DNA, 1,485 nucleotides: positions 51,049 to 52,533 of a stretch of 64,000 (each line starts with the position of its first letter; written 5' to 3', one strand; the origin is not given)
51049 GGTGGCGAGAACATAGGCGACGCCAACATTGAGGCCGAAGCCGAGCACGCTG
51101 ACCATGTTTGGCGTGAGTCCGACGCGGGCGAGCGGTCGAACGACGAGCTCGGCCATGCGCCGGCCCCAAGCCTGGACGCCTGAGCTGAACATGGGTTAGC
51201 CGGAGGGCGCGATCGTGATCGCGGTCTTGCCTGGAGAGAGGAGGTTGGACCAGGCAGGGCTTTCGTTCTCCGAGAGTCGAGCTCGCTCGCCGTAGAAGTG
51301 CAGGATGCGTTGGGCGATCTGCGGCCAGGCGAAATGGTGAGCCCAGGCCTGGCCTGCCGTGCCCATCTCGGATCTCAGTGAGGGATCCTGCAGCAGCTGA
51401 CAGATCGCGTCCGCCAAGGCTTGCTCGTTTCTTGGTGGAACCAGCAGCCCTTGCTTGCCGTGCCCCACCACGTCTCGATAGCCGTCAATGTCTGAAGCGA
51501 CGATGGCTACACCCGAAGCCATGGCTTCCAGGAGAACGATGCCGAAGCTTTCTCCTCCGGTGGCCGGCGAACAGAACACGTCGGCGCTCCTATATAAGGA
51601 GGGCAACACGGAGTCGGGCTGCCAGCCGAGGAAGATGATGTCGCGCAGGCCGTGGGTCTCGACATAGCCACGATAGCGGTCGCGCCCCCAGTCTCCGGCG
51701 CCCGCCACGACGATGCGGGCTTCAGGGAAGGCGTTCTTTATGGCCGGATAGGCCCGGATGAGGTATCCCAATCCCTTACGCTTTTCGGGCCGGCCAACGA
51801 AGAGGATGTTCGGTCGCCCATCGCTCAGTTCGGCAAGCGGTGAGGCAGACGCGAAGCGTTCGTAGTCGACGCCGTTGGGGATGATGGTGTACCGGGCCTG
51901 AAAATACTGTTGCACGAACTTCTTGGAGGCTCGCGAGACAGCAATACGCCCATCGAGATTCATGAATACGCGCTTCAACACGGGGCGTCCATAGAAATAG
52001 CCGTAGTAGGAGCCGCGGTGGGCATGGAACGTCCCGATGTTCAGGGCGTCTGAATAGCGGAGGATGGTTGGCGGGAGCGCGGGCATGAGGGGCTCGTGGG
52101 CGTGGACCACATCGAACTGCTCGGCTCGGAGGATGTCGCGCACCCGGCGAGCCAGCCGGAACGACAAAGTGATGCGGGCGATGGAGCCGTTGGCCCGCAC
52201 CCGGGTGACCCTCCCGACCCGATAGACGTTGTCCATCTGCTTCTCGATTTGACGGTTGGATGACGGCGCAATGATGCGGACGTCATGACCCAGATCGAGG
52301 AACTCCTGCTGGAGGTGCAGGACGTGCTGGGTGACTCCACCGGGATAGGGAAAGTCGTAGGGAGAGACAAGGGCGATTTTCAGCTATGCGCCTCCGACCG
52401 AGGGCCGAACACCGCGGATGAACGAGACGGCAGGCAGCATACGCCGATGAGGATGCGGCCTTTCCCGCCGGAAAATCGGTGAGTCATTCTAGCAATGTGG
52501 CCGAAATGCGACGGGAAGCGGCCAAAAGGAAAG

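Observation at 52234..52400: PimA-like GT4: conserved N-terminus lies upstream of the first ATG and requires a non-canonical (CTG or ATC) start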

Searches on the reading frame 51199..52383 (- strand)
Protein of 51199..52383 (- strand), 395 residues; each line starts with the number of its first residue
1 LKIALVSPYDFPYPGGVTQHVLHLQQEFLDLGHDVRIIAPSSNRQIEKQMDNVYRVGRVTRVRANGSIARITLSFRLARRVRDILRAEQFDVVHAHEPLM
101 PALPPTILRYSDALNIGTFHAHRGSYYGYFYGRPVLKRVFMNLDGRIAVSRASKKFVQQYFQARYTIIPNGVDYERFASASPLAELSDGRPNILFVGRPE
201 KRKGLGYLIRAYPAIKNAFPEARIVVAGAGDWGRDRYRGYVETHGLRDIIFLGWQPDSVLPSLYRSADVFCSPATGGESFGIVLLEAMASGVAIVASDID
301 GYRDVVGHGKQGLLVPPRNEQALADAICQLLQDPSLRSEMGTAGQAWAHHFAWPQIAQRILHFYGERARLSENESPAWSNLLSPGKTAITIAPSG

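Call 6: search_protein_families(library=pfam, proteins=[window:51199-52383:-, window:51199-52236:-], max_evalue=0.01)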
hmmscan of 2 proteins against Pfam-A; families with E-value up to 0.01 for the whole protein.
window:51199-52383:- (395 aa): 8 families
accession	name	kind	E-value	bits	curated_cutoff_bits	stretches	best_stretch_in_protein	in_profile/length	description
PF00534.26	Glycos_transf_1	-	1.2e-41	142.6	26.4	1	187-346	12-171/172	Glycosyl transferases group 1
PF13692.12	Glyco_trans_1_4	-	1.3e-38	132.9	27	1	190-333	1-142/142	Glycosyl transferases group 1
PF13439.12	Glyco_transf_4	-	3.5e-25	89.4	28.5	1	14-176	1-170/170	Glycosyltransferase Family 4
PF13579.12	Glyco_trans_4_4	-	1.1e-14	55.6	29.7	1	15-171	1-158/158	Glycosyl transferase 4-like domain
PF13524.12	Glyco_trans_1_2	-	2.6e-08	34.4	25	1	215-360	9-142/144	Glycosyl transferase-like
PF20706.3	GT4-conflict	-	9.6e-06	25.2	26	1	187-359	194-384/385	Family 4 Glycosyltransferase in conflict systems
PF13477.12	Glyco_trans_4_2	-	4.4e-05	24.1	23.4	1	19-98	11-83/139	Glycosyl transferase 4-like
PF08323.17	Glyco_transf_5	-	0.0071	16.5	22.7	0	15-60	16-60/239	Starch synthase catalytic domain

window:51199-52236:- (346 aa): 6 families
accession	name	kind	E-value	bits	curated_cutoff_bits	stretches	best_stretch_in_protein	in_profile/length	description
PF00534.26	Glycos_transf_1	-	1.1e-41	142.7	26.4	1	138-297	12-171/172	Glycosyl transferases group 1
PF13692.12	Glyco_trans_1_4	-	1.1e-38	133.2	27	1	141-284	1-142/142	Glycosyl transferases group 1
PF13439.12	Glyco_transf_4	-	8.9e-16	58.8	28.5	1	12-127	44-170/170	Glycosyltransferase Family 4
PF13524.12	Glyco_trans_1_2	-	2.8e-08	34.3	25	1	166-311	9-142/144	Glycosyl transferase-like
PF13579.12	Glyco_trans_4_4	-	1.8e-07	32.1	29.7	1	9-122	41-158/158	Glycosyl transferase 4-like domain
PF20706.3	GT4-conflict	-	7.7e-06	25.6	26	1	138-310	194-384/385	Family 4 Glycosyltransferase in conflict systems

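Call 7: search_protein_families(library=ncbifam, proteins=[window:51199-52383:-], max_evalue=0.01)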
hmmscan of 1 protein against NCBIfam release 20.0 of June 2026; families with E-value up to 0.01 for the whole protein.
window:51199-52383:- (395 aa): 38 families (the best 25 are shown)
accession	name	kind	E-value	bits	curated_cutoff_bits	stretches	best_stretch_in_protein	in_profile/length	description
TIGR04047.1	MSMEG_0565_glyc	hypoth_equivalog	4.8e-39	134.5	259.85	1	14-365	11-372/373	MSMEG_0565 family glycosyltransferase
NF041876.1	EPS_EpsE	equivalog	6.6e-30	104.6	400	1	155-347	178-375/389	exopolysaccharide biosynthesis GT4 family glycosyltransferase EpsE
TIGR02149.1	glgA_Coryne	subfamily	1.8e-28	99.8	302.4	1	138-365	140-388/391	glycogen synthase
TIGR03449.1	mycothiol_MshA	equivalog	3.9e-27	95.2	462.5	1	163-366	188-402/406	D-inositol-3-phosphate glycosyltransferase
TIGR04063.1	stp3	hypoth_equivalog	1.5e-26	93.2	442.05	2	162-364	179-392/397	TIGR04063 family PEP-CTERM/XrtA system glycosyltransferase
TIGR03088.1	stp2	hypoth_equivalog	3.8e-25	88.7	409.05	1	147-364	141-370/374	TIGR03088 family PEP-CTERM/XrtA system glycosyltransferase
TIGR03999.1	thiol_BshA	equivalog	3.2e-22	79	273.7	1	24-366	21-372/375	N-acetyl-alpha-D-glucosaminyl L-malate synthase BshA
NF049988.1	MGlcDAGSynMgs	equivalog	1.6e-17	64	400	2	155-366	168-386/398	alpha-monoglucosyldiacylglycerol synthase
NF038229.1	Glyco4_Geo_Pelo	equivalog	1.9e-17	63.3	400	1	160-364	130-333/338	GPMC system family 4 glycosyltransferase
TIGR04005.1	wcaL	equivalog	5.5e-17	61.7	537.6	1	167-356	201-395/406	colanic acid biosynthesis glycosyltransferase WcaL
NF038295.1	EPS_HpsP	equivalog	8.4e-17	61.2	550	1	162-365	175-385/388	hormogonium polysaccharide biosynthesis glycosyltransferase HpsP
TIGR02472.1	sucr_P_syn_N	equivalog_domain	2.3e-16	59.7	576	1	260-360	330-434/439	sucrose-phosphate synthase, putative, glycosyltransferase domain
TIGR04157.1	glyco_rSAM_CFB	subfamily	1.1e-15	57.6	400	1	139-337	166-378/406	TIGR04157 family glycosyltransferase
NF041010.1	glycosy_Agl16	equivalog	3.6e-14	52.4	575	1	278-366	264-350/352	glycosylation protein Agl16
NF050063.1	ProtGlycPglJ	equivalog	4.2e-14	52.5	500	1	162-363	167-362/363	N-acetylgalactosamine-N,N'-diacetylbacillosaminyl-diphospho-undecaprenol 4-alpha-N-acetylgalactosaminyltransferase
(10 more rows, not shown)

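Call 8: find_homologous_proteins(query=window:51199-52383:-, max_evalue=1e-20)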
Query window:51199-52383:- (395 aa): 7955 proteins with E <= 1e-20 among 8000 candidates; the best 120 are listed.
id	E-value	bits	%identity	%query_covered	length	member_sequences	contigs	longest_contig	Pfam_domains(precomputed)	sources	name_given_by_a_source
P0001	8.6e-232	787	100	88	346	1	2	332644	PF00534.27,PF13579.13,PF13524.13,PF13439.13,PF20706.4,PF13692.13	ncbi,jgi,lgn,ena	-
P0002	9.0e-227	771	85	100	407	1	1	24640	PF00534.27,PF13579.13,PF13524.13,PF13439.13,PF20706.4,PF13692.13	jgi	jgi:phosphatidyl-myo-inositol alpha-mannosyltransferase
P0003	1.6e-226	770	84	100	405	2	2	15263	PF00534.27,PF13579.13,PF13524.13,PF13439.13,PF20706.4,PF13692.13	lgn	-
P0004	3.6e-226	769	84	100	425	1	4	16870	PF00534.27,PF13579.13,PF13524.13,PF13439.13,PF20706.4,PF13692.13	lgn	-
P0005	4.1e-225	765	84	100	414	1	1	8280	PF00534.27,PF13579.13,PF13524.13,PF13439.13,PF20706.4,PF13692.13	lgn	-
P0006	4.5e-225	765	85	100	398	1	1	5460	PF00534.27,PF13579.13,PF13524.13,PF13439.13,PF20706.4,PF13692.13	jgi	-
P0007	1.7e-224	763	85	100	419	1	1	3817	PF00534.27,PF13579.13,PF13524.13,PF13439.13,PF20706.4,PF13692.13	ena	-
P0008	2.8e-223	759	83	99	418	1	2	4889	PF00534.27,PF13579.13,PF13524.13,PF13439.13,PF20706.4,PF13692.13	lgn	-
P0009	1.2e-220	751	82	100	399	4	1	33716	PF00534.27,PF13579.13,PF13524.13,PF13439.13,PF20706.4,PF13692.13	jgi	jgi:phosphatidylinositol alpha-mannosyltransferase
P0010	1.5e-220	750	83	100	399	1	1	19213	PF00534.27,PF13579.13,PF13524.13,PF13439.13,PF20706.4,PF13692.13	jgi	jgi:phosphatidylinositol alpha-mannosyltransferase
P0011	2.0e-220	750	82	100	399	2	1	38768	PF00534.27,PF13579.13,PF13524.13,PF13439.13,PF20706.4,PF13692.13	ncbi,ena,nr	ncbi:MAG TPA: glycosyltransferase family 4 protein [Chloroflexota bacterium]|nr:glycosyltransferase 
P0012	5.4e-218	742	82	100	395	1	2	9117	PF00534.27,PF13579.13,PF13524.13,PF13439.13,PF20706.4,PF13692.13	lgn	-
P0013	1.9e-217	740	85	95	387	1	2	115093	PF00534.27,PF13579.13,PF13524.13,PF13439.13,PF20706.4,PF13692.13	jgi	jgi:phosphatidylinositol alpha-mannosyltransferase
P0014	3.1e-217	739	82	100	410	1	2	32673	PF00534.27,PF13579.13,PF13524.13,PF13439.13,PF20706.4,PF13692.13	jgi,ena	jgi:phosphatidylinositol alpha-mannosyltransferase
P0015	1.4e-212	724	80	96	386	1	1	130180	PF00534.27,PF13579.13,PF13524.13,PF13439.13,PF20706.4,PF13692.13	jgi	jgi:phosphatidylinositol alpha-mannosyltransferase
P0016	2.6e-212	723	81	99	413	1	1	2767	PF00534.27,PF13579.13,PF13524.13,PF13439.13,PF20706.4,PF13692.13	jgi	jgi:phosphatidylinositol alpha-mannosyltransferase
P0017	1.9e-211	720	83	96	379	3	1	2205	PF00534.27,PF13579.13,PF13524.13,PF13439.13,PF20706.4,PF13692.13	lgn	-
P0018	3.3e-205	700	81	95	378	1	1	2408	PF00534.27,PF13579.13,PF13524.13,PF13439.13,PF20706.4,PF13692.13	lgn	-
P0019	3.9e-205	700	78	100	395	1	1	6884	PF00534.27,PF13477.13,PF13579.13,PF13524.13,PF13439.13,PF20706.4,PF13692.13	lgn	-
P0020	8.1e-199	679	76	100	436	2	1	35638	PF00534.27,PF13579.13,PF13524.13,PF13439.13,PF20706.4,PF13692.13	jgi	jgi:phosphatidylinositol alpha-mannosyltransferase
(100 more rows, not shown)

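Call 11: find_related_loci(query=window:51199-52383:-, collection=genome_contigs, flank=3000)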
Query window:51199-52383:- (395 aa) in genome_contigs; peptide patterns used: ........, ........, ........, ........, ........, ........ (x = any residue, [..] = any of these).
159 stretches matched a pattern; 30 encode a relative of the query (tblastn E <= 1e-3); 30 distinct loci.
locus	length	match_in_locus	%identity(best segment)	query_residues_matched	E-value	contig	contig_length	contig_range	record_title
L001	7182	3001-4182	82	1-394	0e+0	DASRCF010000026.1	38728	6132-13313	MAG TPA_asm: Chloroflexota bacterium isolate SMAG_U9946 k141_56622, whole genome shotgun sequence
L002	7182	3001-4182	82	1-394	0e+0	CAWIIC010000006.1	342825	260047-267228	MAG: uncultured proteobacterium isolate MFD05502.bin.2.114 genome assembly, contig: contig_2450, whole genome shotgun se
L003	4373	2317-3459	55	1-382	3e-133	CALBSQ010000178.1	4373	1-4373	MAG TPA_asm: uncultured Chloroflexi bacterium isolate SRR5457059_bin.8_CONCOCT_v1.1_MAG genome assembly, contig: ERZ7950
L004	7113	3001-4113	54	1-373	2e-125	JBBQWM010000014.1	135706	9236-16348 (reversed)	MAG: Chloroflexia bacterium isolate Co_metawrap_2056 Cmw_2056_k141_29997756_length_135706_cov_34.9980, whole genome shot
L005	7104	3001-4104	49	1-366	2e-110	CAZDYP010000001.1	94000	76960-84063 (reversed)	MAG TPA_asm: uncultured Anaerolineae bacterium isolate binchicken_co107_438 genome assembly, contig: NODE_543_length_940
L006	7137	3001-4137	48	1-375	5e-103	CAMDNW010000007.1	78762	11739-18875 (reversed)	MAG: Thermoflexus hugenholtzii JAD2 isolate TrH-25oct19-250 genome assembly, contig: TrH-25oct19-C387, whole genome shot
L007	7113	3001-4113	47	2-364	3e-102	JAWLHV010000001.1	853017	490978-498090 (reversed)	MAG: Dehalococcoidia bacterium isolate 30dZY2.bin.80 NODE_9_length_853017_cov_7.380028, whole genome shotgun sequence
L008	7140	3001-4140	48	1-376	3e-101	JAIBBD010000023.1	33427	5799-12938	MAG: Dehalococcoidia bacterium isolate SSF39 NODE_24210_length_33427_cov_33.805676, whole genome shotgun sequence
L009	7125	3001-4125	49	1-371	6e-100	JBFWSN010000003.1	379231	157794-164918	MAG: Dehalococcoidia bacterium isolate CA_2019_TPBF_24 NODE_223_length_379231_cov_8.698874_TPBF, whole genome shotgun se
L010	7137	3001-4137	49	1-375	3e-99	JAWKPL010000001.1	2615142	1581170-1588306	MAG: Dehalococcoidia bacterium isolate ABC1.207 ABC1.207.fa-1, whole genome shotgun sequence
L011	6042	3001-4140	38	1-364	1e-69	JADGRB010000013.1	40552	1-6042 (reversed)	MAG: Proteobacteria bacterium isolate Chersky.8_6 contig-100_50, whole genome shotgun sequence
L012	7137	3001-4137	38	1-364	1e-68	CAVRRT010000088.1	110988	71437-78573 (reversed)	MAG: uncultured proteobacterium isolate MFD04540.bin.2.43 genome assembly, contig: contig_5262, whole genome shotgun seq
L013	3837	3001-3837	46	1-271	3e-67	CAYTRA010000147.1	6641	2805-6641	MAG TPA_asm: uncultured Dehalococcoidaceae bacterium isolate SRP263527_co1_137 genome assembly, contig: NODE_10353_lengt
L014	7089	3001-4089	36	1-360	7e-49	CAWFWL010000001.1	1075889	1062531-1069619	MAG: uncultured Actinomycetes bacterium isolate MFD04944.bin.2.166 genome assembly, contig: contig_11263, whole genome s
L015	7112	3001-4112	36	1-368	3e-45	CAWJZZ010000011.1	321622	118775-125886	MAG: uncultured Actinomycetes bacterium isolate MFD03975.bin.2.42 genome assembly, contig: contig_20522, whole genome sh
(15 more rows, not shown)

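Call 14: find_related_loci(query=window:51199-52383:-, collection=metagenome_contigs, flank=3000)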
Query window:51199-52383:- (395 aa) in metagenome_contigs; peptide patterns used: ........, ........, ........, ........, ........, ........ (x = any residue, [..] = any of these).
398 stretches matched a pattern; 30 encode a relative of the query (tblastn E <= 1e-3); 30 distinct loci.
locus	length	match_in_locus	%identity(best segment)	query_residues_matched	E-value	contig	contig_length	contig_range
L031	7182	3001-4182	82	1-394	0e+0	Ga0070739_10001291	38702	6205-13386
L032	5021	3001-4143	55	1-382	2e-131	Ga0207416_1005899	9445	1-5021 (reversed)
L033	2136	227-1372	53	1-383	2e-133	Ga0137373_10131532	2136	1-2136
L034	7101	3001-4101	52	1-364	2e-123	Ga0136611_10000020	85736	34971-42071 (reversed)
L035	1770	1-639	76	182-394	6e-115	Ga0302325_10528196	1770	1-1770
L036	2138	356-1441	49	1-364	1e-110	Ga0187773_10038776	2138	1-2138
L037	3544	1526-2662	49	1-375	9e-106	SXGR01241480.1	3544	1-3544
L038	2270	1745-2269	90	1-175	9e-107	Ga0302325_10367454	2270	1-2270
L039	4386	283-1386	47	1-364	3e-97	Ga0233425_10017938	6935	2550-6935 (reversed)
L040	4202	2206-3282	38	1-364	7e-56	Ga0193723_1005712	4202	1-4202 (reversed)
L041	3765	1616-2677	37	1-365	3e-53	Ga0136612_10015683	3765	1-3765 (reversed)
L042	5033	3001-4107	37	1-366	6e-52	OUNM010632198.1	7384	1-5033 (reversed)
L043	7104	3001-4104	37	2-366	6e-52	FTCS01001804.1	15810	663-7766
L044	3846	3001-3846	37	1-268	6e-46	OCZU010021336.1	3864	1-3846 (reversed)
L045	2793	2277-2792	50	1-169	6e-41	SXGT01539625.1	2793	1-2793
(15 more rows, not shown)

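Call 16: find_encoding_contigs(protein=P0001, flank=2000, max_places=4)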
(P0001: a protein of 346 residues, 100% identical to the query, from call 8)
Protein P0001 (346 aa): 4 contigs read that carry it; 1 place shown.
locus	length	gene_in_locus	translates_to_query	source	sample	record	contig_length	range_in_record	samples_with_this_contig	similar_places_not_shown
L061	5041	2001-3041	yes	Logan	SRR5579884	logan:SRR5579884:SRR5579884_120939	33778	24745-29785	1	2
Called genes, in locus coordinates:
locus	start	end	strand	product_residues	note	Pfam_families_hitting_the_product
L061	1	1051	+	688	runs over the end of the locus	PF13196:DUF4012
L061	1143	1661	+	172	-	-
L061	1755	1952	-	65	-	-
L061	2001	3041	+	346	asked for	PF13439:Glyco_transf_4, PF13579:Glyco_trans_4_4 (weak), PF20706:GT4-conflict (weak), PF00534:Glycos_transf_1, PF13692:Glyco_trans_1_4, PF13524:Glyco_trans_1_2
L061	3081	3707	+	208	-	PF01066:CDP-OH_P_transf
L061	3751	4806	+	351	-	PF17396:DUF1611_N, PF07755:DUF1611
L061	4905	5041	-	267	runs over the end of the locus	PF00106:adh_short, PF08659:KR, PF13561:adh_short_C2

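Call 17: find_encoding_contigs(protein=P0017, flank=1500, max_places=2)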
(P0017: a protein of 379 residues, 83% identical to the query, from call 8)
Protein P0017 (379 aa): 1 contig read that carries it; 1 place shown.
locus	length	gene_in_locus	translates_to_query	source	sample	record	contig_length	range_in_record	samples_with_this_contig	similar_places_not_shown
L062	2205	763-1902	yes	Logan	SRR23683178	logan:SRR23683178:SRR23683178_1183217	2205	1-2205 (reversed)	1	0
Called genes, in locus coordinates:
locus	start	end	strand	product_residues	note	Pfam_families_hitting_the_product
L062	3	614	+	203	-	?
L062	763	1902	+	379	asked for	PF13439:Glyco_transf_4, PF13579:Glyco_trans_4_4, PF20706:GT4-conflict, PF00534:Glycos_transf_1, PF13692:Glyco_trans_1_4, PF13524:Glyco_trans_1_2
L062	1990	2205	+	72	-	?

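Call 18: find_encoding_contigs(protein=P0018, flank=1500, max_places=2)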
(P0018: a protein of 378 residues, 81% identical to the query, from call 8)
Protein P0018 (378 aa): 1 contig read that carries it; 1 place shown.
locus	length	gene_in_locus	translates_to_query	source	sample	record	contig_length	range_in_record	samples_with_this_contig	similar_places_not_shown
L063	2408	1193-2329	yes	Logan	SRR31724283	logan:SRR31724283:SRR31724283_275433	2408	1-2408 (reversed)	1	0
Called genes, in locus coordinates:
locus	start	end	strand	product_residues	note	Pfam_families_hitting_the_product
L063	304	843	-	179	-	-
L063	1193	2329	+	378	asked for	PF13439:Glyco_transf_4, PF13579:Glyco_trans_4_4, PF20706:GT4-conflict, PF00534:Glycos_transf_1, PF13692:Glyco_trans_1_4, PF13524:Glyco_trans_1_2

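Call 21: find_encoding_contigs(protein=P0002, flank=1500, max_places=1)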
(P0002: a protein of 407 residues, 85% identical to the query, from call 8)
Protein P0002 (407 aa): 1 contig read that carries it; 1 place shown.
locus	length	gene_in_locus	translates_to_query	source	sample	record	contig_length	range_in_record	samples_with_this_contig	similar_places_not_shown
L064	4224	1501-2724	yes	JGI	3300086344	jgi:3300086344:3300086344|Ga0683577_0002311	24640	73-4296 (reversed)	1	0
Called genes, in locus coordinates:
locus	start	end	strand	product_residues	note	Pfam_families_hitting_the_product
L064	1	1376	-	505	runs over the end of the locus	PF13360:PQQ_2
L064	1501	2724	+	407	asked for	PF13439:Glyco_transf_4, PF13579:Glyco_trans_4_4, PF20706:GT4-conflict, PF00534:Glycos_transf_1, PF13692:Glyco_trans_1_4, PF13524:Glyco_trans_1_2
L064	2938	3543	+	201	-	PF01066:CDP-OH_P_transf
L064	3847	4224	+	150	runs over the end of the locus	?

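Call 22: find_encoding_contigs(protein=P0004, flank=1500, max_places=1)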
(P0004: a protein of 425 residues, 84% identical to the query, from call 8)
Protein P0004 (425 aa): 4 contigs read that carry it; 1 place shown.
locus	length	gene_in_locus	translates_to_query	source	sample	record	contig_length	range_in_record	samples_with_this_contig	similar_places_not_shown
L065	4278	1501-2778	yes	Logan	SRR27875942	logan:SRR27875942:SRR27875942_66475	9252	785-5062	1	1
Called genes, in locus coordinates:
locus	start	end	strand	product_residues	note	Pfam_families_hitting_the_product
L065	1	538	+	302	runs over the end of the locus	PF03279:Lip_A_acyltrans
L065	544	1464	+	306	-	PF03279:Lip_A_acyltrans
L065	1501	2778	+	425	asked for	PF13439:Glyco_transf_4, PF13579:Glyco_trans_4_4, PF20706:GT4-conflict, PF00534:Glycos_transf_1, PF13692:Glyco_trans_1_4, PF13524:Glyco_trans_1_2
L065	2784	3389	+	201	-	PF01066:CDP-OH_P_transf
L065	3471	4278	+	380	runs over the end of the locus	PF17396:DUF1611_N, PF07755:DUF1611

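Call 23: find_encoding_contigs(protein=P0012, flank=1500, max_places=1)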
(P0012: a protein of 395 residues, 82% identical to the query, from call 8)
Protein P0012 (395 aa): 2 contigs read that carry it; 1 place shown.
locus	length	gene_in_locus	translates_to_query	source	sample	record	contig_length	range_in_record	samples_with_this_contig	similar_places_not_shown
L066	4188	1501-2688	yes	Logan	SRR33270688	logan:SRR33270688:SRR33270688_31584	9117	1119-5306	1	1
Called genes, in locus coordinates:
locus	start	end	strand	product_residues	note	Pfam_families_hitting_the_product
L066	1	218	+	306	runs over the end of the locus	PF03279:Lip_A_acyltrans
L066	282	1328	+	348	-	PF03279:Lip_A_acyltrans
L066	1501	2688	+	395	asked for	PF13439:Glyco_transf_4, PF13579:Glyco_trans_4_4, PF20706:GT4-conflict, PF00534:Glycos_transf_1, PF13692:Glyco_trans_1_4, PF13524:Glyco_trans_1_2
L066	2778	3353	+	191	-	PF01066:CDP-OH_P_transf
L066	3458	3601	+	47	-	-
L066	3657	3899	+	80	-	-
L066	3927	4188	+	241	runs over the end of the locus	-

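Call 24: find_encoding_contigs(protein=P0013, flank=1500, max_places=1)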
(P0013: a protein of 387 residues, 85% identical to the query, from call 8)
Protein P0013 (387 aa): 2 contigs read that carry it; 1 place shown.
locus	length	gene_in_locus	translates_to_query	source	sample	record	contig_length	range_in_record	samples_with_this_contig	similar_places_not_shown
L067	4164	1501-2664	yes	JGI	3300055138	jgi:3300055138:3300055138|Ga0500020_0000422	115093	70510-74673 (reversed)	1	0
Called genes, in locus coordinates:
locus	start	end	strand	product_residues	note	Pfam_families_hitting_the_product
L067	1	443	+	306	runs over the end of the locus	PF03279:Lip_A_acyltrans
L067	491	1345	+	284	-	PF03279:Lip_A_acyltrans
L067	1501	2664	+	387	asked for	PF13439:Glyco_transf_4, PF13579:Glyco_trans_4_4, PF20706:GT4-conflict, PF00534:Glycos_transf_1, PF13692:Glyco_trans_1_4, PF13524:Glyco_trans_1_2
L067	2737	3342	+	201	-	PF01066:CDP-OH_P_transf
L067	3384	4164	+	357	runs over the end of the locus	PF17396:DUF1611_N, PF07755:DUF1611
